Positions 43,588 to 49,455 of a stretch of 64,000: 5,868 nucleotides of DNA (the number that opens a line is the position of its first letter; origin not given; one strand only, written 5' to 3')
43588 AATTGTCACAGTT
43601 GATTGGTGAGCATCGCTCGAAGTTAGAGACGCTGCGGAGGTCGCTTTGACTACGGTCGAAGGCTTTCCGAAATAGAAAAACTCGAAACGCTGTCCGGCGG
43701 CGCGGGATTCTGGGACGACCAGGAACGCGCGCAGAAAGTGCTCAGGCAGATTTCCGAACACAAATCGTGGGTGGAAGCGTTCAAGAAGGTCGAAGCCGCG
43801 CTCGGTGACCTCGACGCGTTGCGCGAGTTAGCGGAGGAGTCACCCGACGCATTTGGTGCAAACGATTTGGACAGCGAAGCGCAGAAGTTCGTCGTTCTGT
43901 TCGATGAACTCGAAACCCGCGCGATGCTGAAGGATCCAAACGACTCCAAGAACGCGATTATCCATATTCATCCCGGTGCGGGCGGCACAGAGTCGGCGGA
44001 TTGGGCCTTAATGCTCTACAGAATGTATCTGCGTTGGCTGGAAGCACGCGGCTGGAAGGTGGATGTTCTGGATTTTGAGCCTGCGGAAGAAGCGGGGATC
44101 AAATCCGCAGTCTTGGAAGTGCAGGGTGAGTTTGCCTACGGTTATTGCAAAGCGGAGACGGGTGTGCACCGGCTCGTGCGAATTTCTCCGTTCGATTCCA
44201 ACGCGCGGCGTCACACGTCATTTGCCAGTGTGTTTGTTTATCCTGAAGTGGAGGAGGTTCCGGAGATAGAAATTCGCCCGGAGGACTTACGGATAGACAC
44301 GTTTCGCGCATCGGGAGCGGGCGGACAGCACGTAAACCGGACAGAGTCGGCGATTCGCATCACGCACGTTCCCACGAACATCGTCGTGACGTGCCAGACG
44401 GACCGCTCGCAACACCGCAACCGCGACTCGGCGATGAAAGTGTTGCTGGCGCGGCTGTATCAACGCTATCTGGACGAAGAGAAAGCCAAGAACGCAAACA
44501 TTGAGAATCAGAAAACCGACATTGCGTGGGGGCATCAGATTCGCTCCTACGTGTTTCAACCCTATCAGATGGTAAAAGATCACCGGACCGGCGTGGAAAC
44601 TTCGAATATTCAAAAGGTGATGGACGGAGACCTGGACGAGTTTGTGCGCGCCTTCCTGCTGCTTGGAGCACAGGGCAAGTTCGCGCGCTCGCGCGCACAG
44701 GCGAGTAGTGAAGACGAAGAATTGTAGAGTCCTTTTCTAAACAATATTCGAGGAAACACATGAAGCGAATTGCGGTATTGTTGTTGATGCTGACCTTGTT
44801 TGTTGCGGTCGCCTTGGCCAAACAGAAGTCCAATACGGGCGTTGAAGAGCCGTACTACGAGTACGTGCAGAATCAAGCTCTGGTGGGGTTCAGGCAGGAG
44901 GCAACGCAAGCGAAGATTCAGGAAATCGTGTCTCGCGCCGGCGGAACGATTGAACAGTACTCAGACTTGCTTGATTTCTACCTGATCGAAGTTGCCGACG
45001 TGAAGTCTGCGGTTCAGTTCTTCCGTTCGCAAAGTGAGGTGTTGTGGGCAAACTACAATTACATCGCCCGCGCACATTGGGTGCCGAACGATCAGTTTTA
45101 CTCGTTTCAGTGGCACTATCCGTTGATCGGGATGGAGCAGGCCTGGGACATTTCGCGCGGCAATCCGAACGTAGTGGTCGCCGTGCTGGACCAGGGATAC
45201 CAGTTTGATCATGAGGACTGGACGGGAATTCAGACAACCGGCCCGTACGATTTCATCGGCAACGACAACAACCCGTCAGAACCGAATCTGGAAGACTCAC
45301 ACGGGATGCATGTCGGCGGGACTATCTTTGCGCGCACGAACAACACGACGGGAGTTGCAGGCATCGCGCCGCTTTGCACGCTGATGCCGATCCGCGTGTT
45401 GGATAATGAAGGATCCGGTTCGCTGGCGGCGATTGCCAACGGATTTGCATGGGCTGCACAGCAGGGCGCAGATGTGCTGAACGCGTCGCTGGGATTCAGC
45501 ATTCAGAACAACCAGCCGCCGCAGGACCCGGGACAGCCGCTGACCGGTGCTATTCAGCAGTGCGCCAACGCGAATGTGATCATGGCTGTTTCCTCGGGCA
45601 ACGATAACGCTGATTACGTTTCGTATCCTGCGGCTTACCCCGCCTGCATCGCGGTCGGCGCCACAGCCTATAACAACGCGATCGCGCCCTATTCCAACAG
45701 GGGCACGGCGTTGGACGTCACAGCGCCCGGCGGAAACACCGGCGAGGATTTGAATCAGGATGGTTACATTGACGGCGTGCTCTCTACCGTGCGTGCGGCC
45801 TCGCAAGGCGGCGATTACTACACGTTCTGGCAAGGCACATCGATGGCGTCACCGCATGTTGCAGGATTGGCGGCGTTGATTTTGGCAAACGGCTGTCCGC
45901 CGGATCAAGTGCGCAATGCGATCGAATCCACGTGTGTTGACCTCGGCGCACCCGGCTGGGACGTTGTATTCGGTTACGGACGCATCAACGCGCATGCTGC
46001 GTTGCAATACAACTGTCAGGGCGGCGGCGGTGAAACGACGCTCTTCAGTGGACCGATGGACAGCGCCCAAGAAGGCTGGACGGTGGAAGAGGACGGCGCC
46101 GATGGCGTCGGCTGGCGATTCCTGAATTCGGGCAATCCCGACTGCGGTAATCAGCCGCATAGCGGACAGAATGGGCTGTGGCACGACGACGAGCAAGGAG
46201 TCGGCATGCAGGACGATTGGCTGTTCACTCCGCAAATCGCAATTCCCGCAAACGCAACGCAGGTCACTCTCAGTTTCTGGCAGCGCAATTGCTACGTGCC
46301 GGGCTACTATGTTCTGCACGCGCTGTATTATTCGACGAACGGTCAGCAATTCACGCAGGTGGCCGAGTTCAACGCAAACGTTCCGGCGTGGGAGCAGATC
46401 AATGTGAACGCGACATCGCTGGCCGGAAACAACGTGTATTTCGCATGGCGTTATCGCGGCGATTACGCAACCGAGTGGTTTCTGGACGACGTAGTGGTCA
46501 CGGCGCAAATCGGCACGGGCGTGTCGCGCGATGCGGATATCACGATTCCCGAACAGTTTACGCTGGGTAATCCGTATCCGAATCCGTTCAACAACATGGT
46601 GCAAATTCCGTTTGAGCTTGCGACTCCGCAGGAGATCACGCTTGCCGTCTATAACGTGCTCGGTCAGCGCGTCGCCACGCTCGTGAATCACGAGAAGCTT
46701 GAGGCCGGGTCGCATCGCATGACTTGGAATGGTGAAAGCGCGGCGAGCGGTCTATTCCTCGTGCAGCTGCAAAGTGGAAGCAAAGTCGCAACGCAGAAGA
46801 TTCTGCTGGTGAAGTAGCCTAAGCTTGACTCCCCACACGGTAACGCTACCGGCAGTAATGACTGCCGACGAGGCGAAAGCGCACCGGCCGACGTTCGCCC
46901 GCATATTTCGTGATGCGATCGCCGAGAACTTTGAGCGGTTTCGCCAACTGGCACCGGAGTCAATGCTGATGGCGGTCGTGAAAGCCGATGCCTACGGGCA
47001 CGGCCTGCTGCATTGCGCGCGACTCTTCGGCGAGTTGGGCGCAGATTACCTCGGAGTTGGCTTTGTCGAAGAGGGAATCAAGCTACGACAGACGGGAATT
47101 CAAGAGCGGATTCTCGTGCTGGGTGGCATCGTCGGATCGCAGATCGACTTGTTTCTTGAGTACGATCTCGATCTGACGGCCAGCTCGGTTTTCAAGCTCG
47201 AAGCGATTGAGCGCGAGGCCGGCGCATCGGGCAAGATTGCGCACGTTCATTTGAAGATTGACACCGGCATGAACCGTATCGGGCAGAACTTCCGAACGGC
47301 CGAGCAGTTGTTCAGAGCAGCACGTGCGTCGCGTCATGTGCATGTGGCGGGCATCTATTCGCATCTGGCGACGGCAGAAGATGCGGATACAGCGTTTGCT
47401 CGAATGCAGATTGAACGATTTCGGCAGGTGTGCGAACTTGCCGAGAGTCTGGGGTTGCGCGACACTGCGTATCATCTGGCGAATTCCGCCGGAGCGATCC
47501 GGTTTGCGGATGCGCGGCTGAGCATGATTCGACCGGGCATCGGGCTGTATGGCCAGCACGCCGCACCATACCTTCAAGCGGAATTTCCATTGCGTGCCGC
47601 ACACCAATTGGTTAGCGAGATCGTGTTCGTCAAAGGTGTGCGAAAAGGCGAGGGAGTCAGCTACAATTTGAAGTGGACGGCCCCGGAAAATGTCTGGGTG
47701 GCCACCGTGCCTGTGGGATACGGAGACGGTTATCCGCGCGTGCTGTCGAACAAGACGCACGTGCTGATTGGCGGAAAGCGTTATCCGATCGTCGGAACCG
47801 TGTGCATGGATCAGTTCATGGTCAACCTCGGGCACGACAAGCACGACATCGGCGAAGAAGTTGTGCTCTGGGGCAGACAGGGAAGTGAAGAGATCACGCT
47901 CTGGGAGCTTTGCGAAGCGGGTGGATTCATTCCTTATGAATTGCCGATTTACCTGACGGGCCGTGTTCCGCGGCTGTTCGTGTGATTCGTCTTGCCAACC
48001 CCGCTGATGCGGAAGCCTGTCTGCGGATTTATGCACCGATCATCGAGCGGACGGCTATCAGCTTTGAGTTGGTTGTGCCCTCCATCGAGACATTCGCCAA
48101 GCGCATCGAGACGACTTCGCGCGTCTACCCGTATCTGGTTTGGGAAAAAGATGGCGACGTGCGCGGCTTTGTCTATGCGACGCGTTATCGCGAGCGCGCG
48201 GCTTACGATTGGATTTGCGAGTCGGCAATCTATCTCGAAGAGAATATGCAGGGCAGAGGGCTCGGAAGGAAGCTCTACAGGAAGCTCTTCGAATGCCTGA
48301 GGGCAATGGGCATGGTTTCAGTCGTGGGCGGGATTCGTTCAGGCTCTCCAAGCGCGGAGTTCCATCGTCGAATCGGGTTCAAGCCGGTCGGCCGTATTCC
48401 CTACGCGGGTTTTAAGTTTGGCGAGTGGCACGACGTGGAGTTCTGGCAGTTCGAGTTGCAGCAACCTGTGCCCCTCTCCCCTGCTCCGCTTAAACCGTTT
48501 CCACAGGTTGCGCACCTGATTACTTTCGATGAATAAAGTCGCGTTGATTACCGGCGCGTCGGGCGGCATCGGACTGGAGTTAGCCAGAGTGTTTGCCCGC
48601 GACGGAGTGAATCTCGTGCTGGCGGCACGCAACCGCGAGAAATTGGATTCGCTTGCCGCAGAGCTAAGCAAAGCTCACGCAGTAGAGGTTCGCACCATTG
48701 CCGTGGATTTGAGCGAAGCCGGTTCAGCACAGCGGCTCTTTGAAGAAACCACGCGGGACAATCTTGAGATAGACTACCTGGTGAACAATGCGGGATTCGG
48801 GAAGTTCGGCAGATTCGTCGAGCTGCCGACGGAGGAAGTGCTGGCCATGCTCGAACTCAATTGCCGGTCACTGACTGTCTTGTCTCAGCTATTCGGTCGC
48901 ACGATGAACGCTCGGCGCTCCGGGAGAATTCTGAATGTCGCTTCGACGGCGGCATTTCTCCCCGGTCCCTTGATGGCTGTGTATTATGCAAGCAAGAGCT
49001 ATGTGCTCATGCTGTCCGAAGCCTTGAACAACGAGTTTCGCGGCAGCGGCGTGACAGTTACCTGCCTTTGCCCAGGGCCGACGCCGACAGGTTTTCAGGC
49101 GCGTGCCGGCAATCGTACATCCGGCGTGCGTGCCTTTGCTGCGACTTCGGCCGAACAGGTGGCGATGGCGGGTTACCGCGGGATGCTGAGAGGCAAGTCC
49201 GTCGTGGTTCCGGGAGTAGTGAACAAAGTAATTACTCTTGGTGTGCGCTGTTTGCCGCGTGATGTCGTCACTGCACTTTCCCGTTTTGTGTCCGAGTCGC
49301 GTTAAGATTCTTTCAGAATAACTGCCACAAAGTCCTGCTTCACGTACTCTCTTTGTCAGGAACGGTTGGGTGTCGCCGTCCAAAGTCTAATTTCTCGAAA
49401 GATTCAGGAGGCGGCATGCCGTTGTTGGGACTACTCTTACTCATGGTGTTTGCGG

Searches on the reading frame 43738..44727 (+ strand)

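Call 15: search_protein_families(library=pfam, proteins=[window:43738-44727:+], max_evalue=0.001)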
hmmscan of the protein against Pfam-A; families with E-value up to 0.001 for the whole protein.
window:43738-44727:+ (329 aa): 2 families
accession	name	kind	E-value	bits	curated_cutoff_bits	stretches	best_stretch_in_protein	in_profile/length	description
PF03462.23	PCRF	-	3.5e-52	177.5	24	1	3-165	29-194/194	PCRF domain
PF00472.26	RF-1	-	1.6e-43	147.7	35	1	176-283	4-116/116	RF-1 domain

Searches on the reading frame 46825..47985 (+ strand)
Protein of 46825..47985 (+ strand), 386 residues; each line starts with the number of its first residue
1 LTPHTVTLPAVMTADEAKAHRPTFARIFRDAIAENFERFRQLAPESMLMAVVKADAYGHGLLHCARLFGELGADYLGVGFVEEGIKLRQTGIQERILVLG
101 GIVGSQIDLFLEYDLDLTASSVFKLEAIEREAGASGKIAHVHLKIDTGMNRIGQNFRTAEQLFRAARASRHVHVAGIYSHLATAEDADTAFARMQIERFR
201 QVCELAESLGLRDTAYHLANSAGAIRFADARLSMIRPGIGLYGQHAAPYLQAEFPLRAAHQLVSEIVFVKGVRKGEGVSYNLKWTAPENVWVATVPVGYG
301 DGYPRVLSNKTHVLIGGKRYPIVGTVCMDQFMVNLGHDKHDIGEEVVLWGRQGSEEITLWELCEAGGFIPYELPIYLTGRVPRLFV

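Call 15: search_protein_families(library=pfam, proteins=[window:46825-47985:+], max_evalue=0.001)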
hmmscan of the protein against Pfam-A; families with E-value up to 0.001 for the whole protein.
window:46825-47985:+ (386 aa): 2 families
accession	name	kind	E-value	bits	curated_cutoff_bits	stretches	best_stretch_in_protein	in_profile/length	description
PF01168.26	Ala_racemase_N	-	4e-64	216.8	24.1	1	29-244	3-218/220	Alanine racemase, N-terminal domain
PF00842.27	Ala_racemase_C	-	4.6e-42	143.1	25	1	261-384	3-126/127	Alanine racemase, C-terminal domain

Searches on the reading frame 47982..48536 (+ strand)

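Call 15: search_protein_families(library=pfam, proteins=[window:47982-48536:+], max_evalue=0.001)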
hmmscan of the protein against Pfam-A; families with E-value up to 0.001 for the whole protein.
window:47982-48536:+ (184 aa): 4 families
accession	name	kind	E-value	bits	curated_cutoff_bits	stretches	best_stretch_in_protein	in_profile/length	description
PF13420.13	Acetyltransf_4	-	4.4e-15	56.5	24.3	1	2-151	1-152/155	Acetyltransferase (GNAT) domain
PF00583.31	Acetyltransf_1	-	4.2e-10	40.4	20.7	1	50-133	34-116/116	Acetyltransferase (GNAT) family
PF13508.13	Acetyltransf_7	-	2.8e-08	34.4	27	1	51-135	5-84/84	Acetyltransferase (GNAT) domain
PF08445.16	FR47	-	0.0001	22.6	22.1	1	81-134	25-78/86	FR47-like protein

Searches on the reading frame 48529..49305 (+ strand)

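Call 15: search_protein_families(library=pfam, proteins=[window:48529-49305:+], max_evalue=0.001)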
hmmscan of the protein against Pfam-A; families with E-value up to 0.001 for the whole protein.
window:48529-49305:+ (258 aa): 6 families
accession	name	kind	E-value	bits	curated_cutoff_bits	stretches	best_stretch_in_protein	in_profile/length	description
PF00106.31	adh_short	-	4.9e-47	160.4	26.6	1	3-192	1-189/195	short chain dehydrogenase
PF13561.12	adh_short_C2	-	6.2e-33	114.8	27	1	9-198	1-189/236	Enoyl-(Acyl carrier protein) reductase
PF08659.16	KR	-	4.4e-13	50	22.6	1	5-162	3-159/180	KR domain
PF01370.27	Epimerase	-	2.7e-05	24.2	20.9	1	5-121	1-105/240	NAD dependent epimerase/dehydratase family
PF03435.24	Sacchrp_dh_NADP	-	0.00013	22.7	25.1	1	6-78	2-70/129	Saccharopine dehydrogenase NADP binding domain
PF13460.12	NAD_binding_10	-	0.00037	20.8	27.2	0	9-54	1-46/184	NAD(P)H-binding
